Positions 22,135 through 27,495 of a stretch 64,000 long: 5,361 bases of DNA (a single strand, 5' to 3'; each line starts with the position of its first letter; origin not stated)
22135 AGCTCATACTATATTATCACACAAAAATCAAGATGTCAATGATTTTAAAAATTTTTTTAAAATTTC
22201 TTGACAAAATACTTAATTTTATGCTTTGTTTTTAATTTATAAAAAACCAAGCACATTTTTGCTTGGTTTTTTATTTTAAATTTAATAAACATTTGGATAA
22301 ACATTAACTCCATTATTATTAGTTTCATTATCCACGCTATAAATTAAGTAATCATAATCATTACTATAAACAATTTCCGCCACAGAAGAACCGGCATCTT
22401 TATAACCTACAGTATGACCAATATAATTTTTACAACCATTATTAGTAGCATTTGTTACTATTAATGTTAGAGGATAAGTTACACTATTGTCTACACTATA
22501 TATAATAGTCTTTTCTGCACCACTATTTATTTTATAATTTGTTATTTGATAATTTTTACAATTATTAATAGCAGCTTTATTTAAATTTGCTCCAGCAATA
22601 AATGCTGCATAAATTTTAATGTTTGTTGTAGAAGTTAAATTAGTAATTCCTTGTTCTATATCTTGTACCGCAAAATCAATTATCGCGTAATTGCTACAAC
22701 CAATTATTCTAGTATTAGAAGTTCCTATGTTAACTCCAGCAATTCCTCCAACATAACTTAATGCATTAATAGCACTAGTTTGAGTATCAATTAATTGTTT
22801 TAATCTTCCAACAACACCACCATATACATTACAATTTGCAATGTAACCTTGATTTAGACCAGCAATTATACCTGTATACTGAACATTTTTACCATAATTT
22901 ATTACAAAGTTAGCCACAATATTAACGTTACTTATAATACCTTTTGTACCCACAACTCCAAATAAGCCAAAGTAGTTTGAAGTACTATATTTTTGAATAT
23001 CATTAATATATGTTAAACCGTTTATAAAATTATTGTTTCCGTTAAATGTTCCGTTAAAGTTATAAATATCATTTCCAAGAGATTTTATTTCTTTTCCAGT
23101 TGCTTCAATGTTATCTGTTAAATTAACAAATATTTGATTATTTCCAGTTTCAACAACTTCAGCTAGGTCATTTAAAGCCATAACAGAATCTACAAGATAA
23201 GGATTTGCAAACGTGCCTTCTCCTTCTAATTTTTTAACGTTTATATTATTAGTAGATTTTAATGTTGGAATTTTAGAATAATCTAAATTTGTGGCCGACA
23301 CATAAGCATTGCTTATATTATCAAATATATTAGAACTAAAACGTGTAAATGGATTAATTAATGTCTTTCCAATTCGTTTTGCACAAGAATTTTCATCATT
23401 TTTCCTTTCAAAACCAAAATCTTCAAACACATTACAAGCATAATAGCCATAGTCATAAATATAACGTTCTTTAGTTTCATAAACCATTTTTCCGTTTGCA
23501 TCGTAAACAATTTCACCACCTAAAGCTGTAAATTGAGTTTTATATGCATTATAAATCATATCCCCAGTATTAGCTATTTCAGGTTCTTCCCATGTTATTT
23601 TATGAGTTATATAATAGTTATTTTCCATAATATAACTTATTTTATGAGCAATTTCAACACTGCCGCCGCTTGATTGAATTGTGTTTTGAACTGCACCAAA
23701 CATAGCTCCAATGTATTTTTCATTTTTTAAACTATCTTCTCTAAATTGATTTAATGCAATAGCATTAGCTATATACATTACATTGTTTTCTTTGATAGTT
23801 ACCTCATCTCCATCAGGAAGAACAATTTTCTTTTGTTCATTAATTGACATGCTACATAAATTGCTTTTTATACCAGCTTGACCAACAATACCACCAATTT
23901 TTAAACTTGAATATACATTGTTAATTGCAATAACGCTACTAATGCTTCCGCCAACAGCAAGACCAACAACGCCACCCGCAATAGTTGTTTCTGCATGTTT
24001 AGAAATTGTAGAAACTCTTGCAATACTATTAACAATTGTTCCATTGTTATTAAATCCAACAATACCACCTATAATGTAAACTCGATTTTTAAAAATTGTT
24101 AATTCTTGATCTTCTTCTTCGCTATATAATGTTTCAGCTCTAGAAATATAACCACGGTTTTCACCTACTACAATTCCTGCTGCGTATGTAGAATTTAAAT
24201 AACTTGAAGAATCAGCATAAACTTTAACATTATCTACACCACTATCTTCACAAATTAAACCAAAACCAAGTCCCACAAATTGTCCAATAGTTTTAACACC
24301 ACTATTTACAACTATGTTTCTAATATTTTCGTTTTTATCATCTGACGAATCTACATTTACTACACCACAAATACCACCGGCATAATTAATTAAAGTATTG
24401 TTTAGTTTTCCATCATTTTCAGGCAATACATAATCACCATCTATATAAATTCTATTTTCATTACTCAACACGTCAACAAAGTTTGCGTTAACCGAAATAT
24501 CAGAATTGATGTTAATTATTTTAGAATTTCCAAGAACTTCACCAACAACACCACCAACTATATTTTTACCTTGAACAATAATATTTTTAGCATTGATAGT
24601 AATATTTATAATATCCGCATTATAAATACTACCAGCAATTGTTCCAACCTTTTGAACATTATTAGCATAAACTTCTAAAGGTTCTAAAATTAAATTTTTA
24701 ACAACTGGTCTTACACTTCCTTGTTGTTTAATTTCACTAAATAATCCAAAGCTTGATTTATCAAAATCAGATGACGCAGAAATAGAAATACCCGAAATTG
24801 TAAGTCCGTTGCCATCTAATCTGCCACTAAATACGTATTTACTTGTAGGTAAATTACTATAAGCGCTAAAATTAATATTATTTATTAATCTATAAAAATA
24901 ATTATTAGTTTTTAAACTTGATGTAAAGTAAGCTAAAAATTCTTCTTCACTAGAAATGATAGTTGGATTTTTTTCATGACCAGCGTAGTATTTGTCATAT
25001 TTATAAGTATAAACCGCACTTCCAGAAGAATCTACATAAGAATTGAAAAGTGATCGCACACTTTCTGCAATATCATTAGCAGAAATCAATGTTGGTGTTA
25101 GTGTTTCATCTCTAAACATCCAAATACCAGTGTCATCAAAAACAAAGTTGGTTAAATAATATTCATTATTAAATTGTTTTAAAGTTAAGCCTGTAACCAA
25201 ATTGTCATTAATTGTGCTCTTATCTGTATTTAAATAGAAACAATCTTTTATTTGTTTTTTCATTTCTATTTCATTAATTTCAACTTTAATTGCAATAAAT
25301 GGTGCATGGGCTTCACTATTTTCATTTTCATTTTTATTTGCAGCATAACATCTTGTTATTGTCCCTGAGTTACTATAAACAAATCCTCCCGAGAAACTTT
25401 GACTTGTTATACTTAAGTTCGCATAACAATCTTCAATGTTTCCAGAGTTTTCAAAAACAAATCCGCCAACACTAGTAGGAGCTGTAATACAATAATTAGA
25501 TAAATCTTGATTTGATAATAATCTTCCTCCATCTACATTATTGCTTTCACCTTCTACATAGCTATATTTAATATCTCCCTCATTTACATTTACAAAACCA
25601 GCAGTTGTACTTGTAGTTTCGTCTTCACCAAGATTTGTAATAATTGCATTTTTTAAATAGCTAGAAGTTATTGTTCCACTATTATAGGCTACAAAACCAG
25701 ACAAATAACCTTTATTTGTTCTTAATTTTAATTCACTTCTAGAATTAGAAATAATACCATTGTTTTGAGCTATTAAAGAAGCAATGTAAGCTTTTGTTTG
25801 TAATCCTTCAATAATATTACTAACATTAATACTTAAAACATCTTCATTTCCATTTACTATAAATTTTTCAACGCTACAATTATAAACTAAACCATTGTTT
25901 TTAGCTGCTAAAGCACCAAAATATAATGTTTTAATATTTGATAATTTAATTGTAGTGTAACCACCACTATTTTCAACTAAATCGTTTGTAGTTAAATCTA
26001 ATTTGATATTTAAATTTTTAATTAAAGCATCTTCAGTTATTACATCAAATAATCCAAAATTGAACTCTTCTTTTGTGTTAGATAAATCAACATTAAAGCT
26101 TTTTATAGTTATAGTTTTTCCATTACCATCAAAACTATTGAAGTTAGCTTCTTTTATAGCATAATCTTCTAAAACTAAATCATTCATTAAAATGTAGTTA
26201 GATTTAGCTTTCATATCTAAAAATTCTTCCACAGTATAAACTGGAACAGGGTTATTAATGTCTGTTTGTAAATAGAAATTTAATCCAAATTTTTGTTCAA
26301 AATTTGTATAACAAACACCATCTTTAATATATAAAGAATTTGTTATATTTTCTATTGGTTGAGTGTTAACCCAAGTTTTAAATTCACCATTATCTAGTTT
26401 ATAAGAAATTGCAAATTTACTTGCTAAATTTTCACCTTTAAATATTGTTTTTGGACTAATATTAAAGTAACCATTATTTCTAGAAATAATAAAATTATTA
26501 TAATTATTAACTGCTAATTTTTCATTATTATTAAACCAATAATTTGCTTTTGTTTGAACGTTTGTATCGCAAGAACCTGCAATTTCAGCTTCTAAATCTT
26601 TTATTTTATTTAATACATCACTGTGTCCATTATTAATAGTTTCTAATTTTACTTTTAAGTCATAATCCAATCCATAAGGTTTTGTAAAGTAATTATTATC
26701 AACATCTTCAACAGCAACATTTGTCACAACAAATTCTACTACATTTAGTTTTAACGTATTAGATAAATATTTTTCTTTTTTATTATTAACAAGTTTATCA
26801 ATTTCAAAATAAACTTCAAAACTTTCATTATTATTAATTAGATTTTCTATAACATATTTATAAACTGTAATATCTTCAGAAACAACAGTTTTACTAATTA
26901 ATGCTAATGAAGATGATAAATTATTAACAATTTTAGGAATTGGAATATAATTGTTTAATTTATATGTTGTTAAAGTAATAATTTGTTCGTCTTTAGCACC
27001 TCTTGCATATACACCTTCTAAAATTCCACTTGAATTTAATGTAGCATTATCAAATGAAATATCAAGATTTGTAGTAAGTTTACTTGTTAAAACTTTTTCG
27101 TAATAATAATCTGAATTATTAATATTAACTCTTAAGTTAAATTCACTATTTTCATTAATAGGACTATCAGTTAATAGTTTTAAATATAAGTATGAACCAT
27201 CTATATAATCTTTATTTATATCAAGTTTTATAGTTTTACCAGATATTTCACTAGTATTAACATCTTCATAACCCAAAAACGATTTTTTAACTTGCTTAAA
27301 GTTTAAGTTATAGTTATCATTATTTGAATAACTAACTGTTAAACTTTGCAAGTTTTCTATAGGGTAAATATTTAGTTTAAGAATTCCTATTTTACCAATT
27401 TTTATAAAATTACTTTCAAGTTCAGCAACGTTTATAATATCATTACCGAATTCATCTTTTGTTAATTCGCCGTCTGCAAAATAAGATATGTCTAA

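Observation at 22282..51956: Operon of two paralogous giant lipoproteins (6344 aa and 3487 aa) filling 46% of the window, immediately upstream of rpoB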

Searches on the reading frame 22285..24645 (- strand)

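Call 20: search_protein_families(library=pfam, proteins=[window:22285-24645:-], max_evalue=10)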
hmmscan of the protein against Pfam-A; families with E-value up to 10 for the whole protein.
window:22285-24645:- (787 aa): 1 family
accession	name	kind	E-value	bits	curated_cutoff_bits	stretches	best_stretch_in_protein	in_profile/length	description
PF13964.12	Kelch_6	-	1.3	9.6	25.3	0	184-215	9-37/50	Kelch motif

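Call 62: search_protein_families(library=ncbifam, proteins=[window:22285-24645:-], max_evalue=1)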
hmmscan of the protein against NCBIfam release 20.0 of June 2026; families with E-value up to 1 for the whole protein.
window:22285-24645:- (787 aa): 0 families

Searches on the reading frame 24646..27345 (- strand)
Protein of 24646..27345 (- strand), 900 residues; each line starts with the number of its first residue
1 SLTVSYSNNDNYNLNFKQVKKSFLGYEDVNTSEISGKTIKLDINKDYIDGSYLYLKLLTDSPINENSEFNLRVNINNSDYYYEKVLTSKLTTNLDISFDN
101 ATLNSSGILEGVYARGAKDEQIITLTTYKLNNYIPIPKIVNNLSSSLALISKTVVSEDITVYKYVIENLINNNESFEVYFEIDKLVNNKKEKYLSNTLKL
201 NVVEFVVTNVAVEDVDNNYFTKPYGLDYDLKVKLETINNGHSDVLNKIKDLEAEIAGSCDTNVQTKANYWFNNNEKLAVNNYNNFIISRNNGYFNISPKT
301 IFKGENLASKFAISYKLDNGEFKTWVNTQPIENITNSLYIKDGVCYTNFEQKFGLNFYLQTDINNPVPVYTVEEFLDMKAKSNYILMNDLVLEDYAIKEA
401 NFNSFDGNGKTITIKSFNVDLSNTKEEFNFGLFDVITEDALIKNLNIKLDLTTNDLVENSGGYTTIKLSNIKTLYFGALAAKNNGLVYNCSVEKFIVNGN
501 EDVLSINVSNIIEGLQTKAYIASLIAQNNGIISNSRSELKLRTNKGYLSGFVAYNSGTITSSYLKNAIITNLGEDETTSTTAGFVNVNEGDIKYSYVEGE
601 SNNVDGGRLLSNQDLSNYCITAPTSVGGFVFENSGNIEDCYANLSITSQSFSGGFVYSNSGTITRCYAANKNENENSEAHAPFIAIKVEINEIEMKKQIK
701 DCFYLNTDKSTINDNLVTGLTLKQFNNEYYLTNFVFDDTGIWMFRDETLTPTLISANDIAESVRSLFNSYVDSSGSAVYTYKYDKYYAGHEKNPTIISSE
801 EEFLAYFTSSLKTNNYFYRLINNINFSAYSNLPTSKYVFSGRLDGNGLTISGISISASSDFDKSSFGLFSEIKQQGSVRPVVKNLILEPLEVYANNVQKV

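Call 20: search_protein_families(library=pfam, proteins=[window:24646-27345:-], max_evalue=10)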
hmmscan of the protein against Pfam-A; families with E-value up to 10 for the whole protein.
window:24646-27345:- (900 aa): 1 family
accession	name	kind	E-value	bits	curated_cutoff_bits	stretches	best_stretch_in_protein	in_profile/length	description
PF07581.17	Glug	-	0.23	12.4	20.5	1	624-647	3-28/28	The GLUG motif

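Call 62: search_protein_families(library=ncbifam, proteins=[window:24646-27345:-], max_evalue=1)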
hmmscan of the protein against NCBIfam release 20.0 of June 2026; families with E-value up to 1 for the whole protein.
window:24646-27345:- (900 aa): 0 families
